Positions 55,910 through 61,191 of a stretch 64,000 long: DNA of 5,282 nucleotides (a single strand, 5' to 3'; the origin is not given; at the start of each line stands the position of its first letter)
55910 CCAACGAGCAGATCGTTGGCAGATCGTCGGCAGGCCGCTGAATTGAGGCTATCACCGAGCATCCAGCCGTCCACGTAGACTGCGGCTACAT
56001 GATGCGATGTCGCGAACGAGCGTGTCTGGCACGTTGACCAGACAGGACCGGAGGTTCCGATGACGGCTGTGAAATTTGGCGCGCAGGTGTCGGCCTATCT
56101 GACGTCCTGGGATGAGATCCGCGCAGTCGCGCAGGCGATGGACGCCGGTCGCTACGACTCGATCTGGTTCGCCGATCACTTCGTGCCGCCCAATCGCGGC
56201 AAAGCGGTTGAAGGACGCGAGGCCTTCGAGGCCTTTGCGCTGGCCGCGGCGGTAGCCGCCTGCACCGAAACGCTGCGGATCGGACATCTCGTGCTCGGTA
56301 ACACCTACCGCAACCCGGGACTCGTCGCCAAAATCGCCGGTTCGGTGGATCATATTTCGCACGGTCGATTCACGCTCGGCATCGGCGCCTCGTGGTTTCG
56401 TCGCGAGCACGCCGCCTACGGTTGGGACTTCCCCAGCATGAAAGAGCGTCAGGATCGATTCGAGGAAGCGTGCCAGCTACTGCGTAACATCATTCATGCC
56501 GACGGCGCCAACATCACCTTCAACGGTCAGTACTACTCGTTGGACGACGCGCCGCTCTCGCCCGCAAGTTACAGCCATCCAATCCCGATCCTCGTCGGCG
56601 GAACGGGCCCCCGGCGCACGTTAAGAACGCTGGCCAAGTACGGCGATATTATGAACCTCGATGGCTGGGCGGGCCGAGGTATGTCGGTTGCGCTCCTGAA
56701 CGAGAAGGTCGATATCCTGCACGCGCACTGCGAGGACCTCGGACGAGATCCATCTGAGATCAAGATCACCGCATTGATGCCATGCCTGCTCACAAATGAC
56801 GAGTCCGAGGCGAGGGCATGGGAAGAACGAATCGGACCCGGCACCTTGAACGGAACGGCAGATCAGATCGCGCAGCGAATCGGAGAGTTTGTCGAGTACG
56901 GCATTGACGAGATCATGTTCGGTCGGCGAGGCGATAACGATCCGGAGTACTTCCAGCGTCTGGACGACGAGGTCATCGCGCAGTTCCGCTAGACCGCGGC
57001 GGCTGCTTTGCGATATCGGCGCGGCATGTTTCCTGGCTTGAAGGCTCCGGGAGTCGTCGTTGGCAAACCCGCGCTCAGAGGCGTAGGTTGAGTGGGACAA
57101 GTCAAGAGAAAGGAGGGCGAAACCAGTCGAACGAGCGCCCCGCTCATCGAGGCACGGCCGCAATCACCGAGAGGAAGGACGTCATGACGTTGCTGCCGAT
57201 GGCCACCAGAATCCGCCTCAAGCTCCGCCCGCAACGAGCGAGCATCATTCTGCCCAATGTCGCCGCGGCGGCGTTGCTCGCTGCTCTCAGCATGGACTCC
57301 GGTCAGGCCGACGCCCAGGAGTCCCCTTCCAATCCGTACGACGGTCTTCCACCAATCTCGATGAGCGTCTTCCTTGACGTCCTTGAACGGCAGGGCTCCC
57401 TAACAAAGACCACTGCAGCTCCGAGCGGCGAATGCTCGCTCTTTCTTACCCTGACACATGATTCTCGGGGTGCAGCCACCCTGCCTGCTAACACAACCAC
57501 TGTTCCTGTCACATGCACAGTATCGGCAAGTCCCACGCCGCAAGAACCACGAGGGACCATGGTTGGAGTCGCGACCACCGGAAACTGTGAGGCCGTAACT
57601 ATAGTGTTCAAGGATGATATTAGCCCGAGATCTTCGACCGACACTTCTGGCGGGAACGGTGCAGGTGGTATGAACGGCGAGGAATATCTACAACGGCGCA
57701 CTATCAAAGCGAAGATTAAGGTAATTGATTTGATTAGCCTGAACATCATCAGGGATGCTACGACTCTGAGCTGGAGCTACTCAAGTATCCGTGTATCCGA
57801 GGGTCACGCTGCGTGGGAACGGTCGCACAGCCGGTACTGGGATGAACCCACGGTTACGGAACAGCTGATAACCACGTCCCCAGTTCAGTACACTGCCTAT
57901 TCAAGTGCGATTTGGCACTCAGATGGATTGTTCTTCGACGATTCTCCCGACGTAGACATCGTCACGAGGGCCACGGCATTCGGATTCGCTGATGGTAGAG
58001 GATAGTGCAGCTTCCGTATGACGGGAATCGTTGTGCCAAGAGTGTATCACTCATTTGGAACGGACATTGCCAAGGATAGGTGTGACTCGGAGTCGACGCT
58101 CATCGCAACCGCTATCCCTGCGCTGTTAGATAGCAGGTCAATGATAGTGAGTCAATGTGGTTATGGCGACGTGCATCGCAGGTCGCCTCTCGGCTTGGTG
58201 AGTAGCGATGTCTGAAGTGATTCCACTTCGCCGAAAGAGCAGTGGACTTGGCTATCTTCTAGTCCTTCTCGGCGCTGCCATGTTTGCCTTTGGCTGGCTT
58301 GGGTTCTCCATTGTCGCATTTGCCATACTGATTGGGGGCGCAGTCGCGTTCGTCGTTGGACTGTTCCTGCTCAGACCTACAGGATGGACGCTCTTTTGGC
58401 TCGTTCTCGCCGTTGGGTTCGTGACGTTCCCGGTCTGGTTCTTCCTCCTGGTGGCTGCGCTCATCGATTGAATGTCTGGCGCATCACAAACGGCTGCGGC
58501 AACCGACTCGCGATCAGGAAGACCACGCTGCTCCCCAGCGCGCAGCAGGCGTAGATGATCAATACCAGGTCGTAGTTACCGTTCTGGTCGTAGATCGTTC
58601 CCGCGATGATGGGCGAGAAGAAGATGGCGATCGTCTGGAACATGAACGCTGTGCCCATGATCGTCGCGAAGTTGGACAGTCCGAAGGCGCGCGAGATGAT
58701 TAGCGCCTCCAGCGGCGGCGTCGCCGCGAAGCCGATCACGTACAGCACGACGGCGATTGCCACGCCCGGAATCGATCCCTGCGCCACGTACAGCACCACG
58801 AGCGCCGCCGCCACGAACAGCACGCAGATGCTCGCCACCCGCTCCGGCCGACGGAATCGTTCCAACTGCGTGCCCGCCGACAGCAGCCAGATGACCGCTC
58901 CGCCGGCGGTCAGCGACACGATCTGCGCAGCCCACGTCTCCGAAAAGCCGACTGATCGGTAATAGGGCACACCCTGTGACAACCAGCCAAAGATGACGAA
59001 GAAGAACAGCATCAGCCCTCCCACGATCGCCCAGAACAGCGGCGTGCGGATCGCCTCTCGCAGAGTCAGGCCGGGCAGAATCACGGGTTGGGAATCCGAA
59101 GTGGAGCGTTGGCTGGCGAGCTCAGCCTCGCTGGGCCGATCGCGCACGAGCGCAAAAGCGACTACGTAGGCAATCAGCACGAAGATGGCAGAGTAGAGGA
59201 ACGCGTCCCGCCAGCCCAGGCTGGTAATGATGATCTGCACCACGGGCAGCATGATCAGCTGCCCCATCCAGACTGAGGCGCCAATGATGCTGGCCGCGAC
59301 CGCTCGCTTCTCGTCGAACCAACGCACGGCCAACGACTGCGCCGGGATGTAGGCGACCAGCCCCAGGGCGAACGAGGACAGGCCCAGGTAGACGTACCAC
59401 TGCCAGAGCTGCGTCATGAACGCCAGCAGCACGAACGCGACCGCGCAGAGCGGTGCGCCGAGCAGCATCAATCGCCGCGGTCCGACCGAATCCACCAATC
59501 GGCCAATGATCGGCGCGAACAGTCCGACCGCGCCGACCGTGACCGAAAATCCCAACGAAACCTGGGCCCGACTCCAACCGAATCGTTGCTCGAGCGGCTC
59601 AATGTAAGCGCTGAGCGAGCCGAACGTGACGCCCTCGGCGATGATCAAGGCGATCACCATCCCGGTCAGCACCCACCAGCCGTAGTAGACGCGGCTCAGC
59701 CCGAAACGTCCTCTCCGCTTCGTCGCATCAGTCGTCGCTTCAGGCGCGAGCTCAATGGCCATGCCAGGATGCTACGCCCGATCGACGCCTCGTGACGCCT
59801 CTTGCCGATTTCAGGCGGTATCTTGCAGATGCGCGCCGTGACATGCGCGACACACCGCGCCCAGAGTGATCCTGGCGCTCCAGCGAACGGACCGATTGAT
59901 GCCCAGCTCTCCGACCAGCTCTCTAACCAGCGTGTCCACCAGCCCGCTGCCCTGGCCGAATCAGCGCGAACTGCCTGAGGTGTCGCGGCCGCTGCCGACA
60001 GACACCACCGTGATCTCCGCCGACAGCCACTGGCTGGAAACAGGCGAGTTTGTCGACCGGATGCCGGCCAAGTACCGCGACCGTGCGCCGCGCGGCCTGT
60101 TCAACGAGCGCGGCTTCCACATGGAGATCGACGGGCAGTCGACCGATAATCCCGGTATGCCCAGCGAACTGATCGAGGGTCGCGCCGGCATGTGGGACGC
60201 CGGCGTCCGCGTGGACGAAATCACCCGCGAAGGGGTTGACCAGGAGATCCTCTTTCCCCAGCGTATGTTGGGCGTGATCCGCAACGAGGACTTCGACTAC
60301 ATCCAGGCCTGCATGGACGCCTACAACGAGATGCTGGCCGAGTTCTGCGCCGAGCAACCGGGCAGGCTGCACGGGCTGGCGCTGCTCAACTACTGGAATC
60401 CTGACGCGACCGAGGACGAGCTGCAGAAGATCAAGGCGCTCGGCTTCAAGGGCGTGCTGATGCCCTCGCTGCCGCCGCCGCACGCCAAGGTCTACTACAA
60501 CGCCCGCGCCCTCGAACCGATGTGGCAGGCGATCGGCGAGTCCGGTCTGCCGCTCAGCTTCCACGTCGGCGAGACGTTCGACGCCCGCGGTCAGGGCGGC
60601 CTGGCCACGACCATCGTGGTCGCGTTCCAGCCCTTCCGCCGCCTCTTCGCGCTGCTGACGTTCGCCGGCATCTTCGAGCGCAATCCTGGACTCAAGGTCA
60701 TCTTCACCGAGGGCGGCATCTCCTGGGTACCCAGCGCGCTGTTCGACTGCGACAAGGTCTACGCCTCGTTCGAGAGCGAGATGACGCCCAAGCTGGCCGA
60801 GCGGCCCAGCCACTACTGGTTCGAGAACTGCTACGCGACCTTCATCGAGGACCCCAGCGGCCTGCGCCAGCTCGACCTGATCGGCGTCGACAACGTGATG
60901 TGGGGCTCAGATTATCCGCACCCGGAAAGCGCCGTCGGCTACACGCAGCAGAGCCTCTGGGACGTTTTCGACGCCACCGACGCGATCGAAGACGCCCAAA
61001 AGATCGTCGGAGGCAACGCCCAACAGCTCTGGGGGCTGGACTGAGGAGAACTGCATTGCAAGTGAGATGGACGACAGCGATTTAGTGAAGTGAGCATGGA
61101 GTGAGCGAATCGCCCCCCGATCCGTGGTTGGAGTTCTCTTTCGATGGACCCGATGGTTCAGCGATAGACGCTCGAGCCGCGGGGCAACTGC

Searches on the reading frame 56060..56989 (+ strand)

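Call 90: search_protein_families(library=pfam, proteins=[window:56060-56989:+], max_evalue=0.001)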
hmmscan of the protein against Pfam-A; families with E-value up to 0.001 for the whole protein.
window:56060-56989:+ (310 aa): 1 family
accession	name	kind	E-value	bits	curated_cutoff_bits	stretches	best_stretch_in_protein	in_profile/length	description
PF00296.26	Bac_luciferase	-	1.6e-43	149.7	27.9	1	5-254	10-240/314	Luciferase-like monooxygenase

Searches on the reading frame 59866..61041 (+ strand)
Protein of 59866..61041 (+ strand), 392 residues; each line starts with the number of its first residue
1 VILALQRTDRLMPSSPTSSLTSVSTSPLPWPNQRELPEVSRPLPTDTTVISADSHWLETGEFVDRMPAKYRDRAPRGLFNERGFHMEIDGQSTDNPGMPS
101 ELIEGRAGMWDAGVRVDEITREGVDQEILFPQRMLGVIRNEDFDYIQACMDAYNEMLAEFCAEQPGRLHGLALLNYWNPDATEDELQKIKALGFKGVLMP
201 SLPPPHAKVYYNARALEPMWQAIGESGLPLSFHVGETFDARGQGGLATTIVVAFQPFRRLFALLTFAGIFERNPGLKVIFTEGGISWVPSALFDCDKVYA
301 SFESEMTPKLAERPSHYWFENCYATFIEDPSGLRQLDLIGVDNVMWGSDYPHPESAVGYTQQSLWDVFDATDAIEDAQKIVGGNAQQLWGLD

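Call 7: search_protein_families(library=pfam, proteins=[window:59866-61041:+], max_evalue=1)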
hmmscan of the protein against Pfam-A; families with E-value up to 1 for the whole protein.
window:59866-61041:+ (392 aa): 1 family
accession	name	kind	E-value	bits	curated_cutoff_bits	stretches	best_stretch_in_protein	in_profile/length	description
PF04909.20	Amidohydro_2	-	2.2e-35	123.2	26.4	1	107-391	16-289/289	Amidohydrolase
